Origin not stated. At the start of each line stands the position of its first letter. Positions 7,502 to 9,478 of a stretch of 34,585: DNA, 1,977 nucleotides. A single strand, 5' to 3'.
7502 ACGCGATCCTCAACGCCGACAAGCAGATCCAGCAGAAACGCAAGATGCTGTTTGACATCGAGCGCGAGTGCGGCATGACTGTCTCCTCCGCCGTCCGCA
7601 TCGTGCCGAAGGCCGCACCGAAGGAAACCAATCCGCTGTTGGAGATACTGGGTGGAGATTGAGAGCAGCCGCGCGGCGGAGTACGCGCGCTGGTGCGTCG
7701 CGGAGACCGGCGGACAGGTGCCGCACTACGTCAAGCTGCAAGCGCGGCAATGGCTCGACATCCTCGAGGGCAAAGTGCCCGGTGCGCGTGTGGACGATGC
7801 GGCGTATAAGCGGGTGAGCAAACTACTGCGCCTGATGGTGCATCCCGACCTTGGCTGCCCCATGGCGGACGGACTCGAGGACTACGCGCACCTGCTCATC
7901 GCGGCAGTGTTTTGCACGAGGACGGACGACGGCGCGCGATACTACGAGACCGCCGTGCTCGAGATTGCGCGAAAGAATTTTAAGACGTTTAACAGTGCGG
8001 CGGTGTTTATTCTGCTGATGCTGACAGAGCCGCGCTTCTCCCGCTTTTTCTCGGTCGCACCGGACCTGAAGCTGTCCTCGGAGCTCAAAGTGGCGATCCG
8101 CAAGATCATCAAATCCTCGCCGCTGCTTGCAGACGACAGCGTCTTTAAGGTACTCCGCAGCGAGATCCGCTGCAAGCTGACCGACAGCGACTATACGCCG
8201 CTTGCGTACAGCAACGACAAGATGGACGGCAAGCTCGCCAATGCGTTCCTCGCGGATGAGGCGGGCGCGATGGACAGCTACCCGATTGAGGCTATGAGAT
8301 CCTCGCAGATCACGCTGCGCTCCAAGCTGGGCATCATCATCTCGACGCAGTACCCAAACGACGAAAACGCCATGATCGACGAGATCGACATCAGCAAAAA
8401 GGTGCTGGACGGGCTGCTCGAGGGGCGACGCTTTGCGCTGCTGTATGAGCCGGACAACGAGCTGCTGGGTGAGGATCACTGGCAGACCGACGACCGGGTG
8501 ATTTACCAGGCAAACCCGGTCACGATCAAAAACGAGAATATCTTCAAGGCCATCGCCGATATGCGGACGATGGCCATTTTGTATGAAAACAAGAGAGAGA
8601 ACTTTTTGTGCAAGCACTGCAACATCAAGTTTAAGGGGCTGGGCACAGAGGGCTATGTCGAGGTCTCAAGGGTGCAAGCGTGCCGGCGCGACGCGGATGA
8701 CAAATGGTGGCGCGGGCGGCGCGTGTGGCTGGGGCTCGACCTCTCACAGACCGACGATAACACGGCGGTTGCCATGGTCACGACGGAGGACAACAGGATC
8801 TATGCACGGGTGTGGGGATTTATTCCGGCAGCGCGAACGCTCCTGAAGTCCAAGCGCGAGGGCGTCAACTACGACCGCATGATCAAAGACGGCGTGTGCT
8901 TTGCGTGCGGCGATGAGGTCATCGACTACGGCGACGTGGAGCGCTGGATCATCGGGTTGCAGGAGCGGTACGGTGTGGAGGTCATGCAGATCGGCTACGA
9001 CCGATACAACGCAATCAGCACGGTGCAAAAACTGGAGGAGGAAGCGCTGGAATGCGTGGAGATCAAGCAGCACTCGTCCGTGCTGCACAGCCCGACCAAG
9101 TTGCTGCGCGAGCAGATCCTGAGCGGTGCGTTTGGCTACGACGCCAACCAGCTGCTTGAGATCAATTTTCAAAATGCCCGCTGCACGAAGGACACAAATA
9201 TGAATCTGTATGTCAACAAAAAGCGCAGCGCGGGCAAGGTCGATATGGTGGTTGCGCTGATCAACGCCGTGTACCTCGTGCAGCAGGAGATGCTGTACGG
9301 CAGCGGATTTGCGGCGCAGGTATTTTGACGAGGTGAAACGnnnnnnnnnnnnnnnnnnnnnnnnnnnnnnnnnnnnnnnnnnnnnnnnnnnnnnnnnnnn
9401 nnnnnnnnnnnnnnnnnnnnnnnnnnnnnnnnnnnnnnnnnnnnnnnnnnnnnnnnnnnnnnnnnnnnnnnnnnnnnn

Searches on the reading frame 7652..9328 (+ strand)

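Call 92: search_protein_families(library=pfam, proteins=[window:7652-9328:+], max_evalue=0.001)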
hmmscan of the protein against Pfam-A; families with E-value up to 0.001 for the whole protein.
window:7652-9328:+ (558 aa): 2 families
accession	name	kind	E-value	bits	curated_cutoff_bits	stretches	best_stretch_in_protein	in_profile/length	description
PF20441.4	TerL_nuclease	-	5.6e-32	111.5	24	1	281-541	23-280/286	Terminase large subunit, endonuclease domain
PF03354.21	TerL_ATPase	-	7.8e-12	45.7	23.7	1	78-247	2-175/178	Terminase large subunit, ATPase domain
